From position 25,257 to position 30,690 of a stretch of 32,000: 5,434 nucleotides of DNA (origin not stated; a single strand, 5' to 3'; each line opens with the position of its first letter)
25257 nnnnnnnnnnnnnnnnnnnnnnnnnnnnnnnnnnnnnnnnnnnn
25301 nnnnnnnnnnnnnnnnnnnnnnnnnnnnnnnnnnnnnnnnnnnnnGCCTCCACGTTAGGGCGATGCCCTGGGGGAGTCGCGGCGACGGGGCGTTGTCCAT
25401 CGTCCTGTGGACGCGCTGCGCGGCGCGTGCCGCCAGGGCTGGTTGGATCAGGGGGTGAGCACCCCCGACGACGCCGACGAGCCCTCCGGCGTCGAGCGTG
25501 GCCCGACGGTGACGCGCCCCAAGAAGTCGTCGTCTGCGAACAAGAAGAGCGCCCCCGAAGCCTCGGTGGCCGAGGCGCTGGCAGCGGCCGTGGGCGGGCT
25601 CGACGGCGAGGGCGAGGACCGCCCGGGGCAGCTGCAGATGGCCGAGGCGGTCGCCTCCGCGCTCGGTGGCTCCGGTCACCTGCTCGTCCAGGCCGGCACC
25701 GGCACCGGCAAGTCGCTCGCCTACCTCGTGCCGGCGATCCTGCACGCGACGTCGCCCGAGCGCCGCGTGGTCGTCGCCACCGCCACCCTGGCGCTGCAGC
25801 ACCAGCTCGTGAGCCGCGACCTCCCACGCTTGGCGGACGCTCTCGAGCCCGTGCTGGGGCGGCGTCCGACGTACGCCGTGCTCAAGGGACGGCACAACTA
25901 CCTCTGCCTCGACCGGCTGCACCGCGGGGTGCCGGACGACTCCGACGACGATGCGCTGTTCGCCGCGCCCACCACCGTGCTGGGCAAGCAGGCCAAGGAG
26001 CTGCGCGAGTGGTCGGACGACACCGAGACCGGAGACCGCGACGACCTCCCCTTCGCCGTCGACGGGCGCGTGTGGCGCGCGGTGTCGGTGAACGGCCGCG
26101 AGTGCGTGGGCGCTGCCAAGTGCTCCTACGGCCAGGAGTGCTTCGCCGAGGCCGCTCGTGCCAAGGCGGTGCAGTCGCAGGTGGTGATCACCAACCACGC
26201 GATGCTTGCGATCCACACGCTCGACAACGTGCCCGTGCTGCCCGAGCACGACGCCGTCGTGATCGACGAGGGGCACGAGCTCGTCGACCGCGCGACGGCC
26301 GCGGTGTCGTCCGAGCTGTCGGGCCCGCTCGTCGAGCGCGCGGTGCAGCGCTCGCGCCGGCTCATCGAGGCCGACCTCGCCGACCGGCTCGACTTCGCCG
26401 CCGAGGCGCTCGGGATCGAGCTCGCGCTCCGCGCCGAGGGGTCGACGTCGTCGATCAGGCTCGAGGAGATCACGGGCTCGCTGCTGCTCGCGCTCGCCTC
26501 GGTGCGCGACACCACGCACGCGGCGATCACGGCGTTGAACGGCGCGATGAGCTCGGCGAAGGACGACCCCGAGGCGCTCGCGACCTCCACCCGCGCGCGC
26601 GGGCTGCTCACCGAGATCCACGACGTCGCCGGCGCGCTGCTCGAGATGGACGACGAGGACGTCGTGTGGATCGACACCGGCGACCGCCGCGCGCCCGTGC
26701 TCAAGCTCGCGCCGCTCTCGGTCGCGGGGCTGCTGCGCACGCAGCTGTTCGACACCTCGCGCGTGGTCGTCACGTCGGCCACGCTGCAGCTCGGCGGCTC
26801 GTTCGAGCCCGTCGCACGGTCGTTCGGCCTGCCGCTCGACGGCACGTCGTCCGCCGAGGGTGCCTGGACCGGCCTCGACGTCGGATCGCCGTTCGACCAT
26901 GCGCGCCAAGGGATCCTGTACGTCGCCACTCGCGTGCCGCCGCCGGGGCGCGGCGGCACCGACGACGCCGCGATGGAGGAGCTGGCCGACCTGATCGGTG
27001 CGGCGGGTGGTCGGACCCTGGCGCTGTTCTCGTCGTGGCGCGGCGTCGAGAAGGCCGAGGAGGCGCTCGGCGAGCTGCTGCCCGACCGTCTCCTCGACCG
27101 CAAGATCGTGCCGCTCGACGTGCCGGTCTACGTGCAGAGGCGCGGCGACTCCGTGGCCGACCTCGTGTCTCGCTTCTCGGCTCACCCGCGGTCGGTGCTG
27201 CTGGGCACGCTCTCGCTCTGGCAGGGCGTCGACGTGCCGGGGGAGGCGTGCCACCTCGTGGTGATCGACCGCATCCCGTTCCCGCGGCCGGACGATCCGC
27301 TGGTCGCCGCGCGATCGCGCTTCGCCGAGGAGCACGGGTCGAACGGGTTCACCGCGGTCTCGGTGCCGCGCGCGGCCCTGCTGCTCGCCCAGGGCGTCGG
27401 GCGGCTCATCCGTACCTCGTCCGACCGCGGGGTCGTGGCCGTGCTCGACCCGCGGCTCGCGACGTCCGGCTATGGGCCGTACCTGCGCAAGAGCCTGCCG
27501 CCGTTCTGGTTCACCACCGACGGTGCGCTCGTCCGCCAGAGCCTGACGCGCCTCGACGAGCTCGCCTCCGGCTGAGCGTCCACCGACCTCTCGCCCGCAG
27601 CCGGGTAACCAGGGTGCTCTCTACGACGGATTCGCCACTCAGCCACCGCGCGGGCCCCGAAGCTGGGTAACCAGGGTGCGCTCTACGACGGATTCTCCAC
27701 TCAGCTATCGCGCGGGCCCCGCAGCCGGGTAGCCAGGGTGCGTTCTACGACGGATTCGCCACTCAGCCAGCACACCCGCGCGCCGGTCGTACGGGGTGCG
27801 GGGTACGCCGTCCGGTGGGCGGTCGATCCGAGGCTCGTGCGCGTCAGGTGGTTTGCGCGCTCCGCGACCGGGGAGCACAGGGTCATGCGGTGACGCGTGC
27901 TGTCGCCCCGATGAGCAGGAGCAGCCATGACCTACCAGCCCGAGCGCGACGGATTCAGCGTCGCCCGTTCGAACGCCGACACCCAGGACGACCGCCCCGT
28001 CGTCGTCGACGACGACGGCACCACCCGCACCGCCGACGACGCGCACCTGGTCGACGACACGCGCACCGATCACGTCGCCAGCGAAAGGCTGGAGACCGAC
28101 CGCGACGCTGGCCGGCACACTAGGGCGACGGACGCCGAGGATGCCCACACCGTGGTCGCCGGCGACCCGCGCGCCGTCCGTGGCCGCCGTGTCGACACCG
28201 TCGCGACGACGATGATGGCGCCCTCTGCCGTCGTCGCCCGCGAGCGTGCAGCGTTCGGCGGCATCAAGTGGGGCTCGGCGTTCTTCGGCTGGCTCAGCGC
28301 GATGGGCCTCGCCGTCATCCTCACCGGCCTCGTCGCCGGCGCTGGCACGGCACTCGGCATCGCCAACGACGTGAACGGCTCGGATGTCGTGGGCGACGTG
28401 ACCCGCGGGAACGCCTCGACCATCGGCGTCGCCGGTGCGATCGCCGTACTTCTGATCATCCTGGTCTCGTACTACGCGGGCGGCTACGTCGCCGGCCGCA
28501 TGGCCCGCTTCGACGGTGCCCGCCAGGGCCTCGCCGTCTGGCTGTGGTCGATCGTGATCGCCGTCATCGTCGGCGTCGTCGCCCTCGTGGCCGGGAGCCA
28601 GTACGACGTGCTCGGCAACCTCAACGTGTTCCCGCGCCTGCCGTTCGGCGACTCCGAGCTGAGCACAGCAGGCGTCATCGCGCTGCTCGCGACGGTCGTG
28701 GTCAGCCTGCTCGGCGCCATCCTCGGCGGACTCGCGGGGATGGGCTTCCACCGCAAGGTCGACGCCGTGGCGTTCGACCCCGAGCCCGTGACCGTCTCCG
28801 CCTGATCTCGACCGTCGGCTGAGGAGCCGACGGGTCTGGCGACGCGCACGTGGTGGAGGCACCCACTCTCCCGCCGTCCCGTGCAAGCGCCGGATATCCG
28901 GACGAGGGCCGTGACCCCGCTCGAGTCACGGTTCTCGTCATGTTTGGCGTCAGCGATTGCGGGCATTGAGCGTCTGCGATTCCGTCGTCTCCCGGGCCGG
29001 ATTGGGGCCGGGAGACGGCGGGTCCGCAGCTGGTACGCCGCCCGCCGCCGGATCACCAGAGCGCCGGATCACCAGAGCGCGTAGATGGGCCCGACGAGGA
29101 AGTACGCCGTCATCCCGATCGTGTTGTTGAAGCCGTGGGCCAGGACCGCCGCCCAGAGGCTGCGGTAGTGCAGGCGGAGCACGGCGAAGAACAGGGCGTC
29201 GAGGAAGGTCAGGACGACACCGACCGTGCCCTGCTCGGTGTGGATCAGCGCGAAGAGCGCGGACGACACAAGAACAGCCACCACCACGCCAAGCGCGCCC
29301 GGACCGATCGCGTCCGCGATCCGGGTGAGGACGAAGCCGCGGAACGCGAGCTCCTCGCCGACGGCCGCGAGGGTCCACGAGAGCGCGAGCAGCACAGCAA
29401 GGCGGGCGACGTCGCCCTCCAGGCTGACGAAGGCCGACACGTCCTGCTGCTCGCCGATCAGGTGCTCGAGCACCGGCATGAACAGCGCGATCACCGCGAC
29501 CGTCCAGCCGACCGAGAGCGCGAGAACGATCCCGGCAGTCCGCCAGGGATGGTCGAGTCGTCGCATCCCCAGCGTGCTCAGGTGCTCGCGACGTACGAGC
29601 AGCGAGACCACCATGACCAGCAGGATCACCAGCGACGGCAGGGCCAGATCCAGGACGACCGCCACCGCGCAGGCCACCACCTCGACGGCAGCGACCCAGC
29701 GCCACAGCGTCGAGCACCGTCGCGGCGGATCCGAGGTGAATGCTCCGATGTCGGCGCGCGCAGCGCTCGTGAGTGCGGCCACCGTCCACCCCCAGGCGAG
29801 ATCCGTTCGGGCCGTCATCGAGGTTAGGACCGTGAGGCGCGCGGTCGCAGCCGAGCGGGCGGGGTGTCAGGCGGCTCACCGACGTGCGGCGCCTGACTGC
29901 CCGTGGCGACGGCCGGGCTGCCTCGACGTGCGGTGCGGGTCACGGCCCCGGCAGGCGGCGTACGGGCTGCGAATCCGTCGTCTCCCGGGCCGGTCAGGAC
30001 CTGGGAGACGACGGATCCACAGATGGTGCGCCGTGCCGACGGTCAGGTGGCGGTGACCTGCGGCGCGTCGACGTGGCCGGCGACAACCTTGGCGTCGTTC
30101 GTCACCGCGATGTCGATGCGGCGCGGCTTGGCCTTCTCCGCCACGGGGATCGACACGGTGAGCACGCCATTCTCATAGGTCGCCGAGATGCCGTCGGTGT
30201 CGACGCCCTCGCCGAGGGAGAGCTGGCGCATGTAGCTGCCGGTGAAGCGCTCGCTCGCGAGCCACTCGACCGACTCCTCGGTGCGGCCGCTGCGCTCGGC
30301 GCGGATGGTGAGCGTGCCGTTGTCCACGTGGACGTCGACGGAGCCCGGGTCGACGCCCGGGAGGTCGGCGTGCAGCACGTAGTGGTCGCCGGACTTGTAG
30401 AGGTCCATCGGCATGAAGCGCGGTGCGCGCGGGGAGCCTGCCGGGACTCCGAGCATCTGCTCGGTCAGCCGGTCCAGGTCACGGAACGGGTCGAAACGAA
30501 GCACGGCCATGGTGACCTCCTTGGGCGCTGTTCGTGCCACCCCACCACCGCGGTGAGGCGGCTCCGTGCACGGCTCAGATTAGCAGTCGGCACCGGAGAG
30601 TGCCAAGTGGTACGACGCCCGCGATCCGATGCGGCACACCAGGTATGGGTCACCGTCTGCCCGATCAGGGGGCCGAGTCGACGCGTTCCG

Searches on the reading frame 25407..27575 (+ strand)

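Call 12: search_protein_families(library=pfam, proteins=[window:25407-27575:+], max_evalue=0.001)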
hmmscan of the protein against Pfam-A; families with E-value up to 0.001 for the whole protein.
window:25407-27575:+ (722 aa): 3 families
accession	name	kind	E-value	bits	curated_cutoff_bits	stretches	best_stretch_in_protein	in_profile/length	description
PF13307.12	Helicase_C_2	-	4.7e-36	124.8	25.3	1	528-699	3-169/170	Helicase C-terminal domain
PF00270.35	DEAD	-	1.5e-11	44.8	26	1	80-137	6-64/167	DEAD/DEAH box helicase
PF04851.21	ResIII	-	0.00017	22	22.5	0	71-135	4-70/164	Type III restriction enzyme, res subunit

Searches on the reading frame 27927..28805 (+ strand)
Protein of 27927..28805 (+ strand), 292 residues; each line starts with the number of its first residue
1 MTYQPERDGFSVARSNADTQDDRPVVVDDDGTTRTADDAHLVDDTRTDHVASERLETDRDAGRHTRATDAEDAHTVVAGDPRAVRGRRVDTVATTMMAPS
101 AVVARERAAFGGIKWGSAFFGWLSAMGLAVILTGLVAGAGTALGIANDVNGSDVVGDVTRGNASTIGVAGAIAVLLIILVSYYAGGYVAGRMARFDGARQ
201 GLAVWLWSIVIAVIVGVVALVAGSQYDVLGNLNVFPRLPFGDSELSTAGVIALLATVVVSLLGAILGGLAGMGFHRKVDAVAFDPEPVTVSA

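Call 12: search_protein_families(library=pfam, proteins=[window:27927-28805:+], max_evalue=0.001)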
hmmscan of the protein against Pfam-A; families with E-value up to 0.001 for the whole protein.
window:27927-28805:+ (292 aa): 0 families

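Call 53: search_protein_families(library=padloc, proteins=[window:27927-28805:+], max_evalue=1)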
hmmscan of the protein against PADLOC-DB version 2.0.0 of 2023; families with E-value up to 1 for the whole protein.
window:27927-28805:+ (292 aa): 0 families
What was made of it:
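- On Any curated protein repeat or domain family (Pfam-A, NCBIfam, PHROGs, PADLOC, PDB sequences): PADLOC returned 0 hits (call 53).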

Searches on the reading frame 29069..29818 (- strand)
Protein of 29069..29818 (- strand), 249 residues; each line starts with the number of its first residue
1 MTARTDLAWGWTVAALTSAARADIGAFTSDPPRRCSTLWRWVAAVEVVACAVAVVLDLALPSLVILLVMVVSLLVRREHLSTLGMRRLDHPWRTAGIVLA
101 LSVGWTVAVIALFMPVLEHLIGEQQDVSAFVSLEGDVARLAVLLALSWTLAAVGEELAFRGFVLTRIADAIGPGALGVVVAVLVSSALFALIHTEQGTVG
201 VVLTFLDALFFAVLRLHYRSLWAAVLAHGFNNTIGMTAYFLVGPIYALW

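Call 12: search_protein_families(library=pfam, proteins=[window:29069-29818:-], max_evalue=0.001)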
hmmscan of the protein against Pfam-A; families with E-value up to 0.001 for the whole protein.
window:29069-29818:- (249 aa): 1 family
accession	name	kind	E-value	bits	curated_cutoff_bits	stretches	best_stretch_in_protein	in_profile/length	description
PF02517.21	Rce1-like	-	3.9e-19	69.2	22.4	1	140-234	4-93/93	Type II CAAX prenyl endopeptidase Rce1-like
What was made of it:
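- Closest known: CPBP. Same: A CPBP gene (29069-29818, Pfam Rce1-like, E 4e-19) lies 1.3 kb away on the same strand (call 12).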

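Call 53: search_protein_families(library=padloc, proteins=[window:29069-29818:-], max_evalue=1)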
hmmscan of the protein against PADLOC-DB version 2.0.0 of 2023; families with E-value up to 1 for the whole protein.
window:29069-29818:- (249 aa): 0 families

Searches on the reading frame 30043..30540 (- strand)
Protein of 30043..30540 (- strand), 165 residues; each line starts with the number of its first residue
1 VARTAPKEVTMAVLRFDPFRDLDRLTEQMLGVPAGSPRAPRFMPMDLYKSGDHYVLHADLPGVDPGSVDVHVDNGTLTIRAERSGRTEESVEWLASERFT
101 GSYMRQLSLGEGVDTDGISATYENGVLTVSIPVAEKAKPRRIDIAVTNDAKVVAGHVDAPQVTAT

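Call 12: search_protein_families(library=pfam, proteins=[window:30043-30540:-], max_evalue=0.001)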
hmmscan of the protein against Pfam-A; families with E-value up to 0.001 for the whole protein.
window:30043-30540:- (165 aa): 2 families
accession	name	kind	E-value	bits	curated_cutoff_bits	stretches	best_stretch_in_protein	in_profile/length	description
PF00011.27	HSP20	-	3e-24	85.5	20.8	1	49-144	4-101/102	Hsp20/alpha crystallin family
PF17886.7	ArsA_HSP20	-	6.9e-08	32.4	22.5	1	51-130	1-62/63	HSP20-like domain found in ArsA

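Call 19: find_encoding_contigs(protein=window:30043-30540:-, flank=10000)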
Protein window:30043-30540:- (165 aa): no gene with exactly this product is on record in the collection.

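Call 21: find_encoding_contigs(protein=window:30043-30510:-, flank=10000)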
Protein window:30043-30510:- (155 aa): 1 contig read that carries it; 1 place shown.
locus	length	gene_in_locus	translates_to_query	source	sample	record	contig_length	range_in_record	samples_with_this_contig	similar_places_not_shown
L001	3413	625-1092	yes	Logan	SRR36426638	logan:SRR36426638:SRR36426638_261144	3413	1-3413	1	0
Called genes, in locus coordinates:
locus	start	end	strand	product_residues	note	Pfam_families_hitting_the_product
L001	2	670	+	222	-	?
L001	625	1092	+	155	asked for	PF00011:HSP20, PF17886:ArsA_HSP20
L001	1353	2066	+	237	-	PF02517:Rce1-like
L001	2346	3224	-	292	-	-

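Call 24: find_related_loci(query=window:30043-30510:-, collection=genome_contigs, flank=10000)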
Query window:30043-30510:- (155 aa) in genome_contigs; peptide patterns used: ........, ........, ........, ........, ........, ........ (x = any residue, [..] = any of these).
596 stretches matched a pattern; 375 encode a relative of the query (tblastn E <= 1e-3); the best 80 are kept; 80 distinct loci.
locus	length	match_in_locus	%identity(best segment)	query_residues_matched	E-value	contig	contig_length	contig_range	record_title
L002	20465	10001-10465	95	1-155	4e-98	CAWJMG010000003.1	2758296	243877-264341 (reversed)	MAG: uncultured Actinomycetes bacterium isolate MFD02832.bin.1.159 genome assembly, contig: contig_7793, whole genome sh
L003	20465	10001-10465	94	1-155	6e-97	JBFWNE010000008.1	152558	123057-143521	MAG: Candidatus Nanopelagicales bacterium isolate CA_2019_TPBF_105 NODE_999_length_152558_cov_7.766740_TPBF, whole genom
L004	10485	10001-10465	81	1-155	7e-83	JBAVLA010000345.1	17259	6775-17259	MAG: Candidatus Nanopelagicales bacterium isolate MFD03980_ilm_asm_bin1 k127_15265, whole genome shotgun sequence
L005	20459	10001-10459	80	1-153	3e-82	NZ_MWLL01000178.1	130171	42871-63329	Kineosporia sp. R_H_3 ECOMGDLI_178, whole genome shotgun sequence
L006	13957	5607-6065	81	1-153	2e-82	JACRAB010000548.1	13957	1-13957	MAG: Actinomycetota bacterium isolate NC_groundwater_1582_Pr3_B-0.1um_74_11 SR-2_scaffold_141_4053117, whole genome shot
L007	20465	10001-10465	77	1-155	1e-79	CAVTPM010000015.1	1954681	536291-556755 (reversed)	MAG: uncultured Actinomycetota bacterium isolate MFD00905.bin.2.215 genome assembly, contig: contig_793, whole genome sh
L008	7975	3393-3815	81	3-143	3e-78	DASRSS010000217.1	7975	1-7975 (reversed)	MAG TPA_asm: Jatrophihabitantaceae bacterium isolate SMAG_U6194 k141_308200, whole genome shotgun sequence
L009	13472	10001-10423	79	3-143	9e-77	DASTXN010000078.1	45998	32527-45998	MAG TPA_asm: Jatrophihabitantaceae bacterium isolate SMAG_U2415 k141_695384, whole genome shotgun sequence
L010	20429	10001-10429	79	2-143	1e-76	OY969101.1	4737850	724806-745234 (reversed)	MAG: uncultured Actinomycetota bacterium isolate MFD04212.bin.c.6 genome assembly, chromosome: 1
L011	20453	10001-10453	76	3-153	4e-76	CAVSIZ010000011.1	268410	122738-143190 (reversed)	MAG: uncultured Actinomycetota bacterium isolate MFD02360.bin.1.34 genome assembly, contig: contig_22890, whole genome s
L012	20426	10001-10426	79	2-143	1e-75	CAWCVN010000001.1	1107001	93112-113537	MAG: uncultured Actinomycetota bacterium isolate MFD01721.bin.2.16 genome assembly, contig: contig_27196, whole genome s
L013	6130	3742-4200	70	2-154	2e-75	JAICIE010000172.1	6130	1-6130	MAG: Jatrophihabitans sp. isolate GZL_FP_2_bin.57 k141_838970_length_6130_cov_11.5326, whole genome shotgun sequence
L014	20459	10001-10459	75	3-155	2e-75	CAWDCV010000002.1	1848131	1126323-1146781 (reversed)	MAG: uncultured Actinomycetota bacterium isolate MFD04850.bin.1.9 genome assembly, contig: contig_13027, whole genome sh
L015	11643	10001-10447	77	1-148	1e-74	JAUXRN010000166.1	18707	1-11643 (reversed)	MAG: Actinomycetota bacterium isolate C12_maxbin.082_sub C12_k141_422746, whole genome shotgun sequence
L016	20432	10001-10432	76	1-144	4e-74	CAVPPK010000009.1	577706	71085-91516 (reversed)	MAG: uncultured bacterium isolate MFD09848.bin.2.19 genome assembly, contig: contig_6588, whole genome shotgun sequence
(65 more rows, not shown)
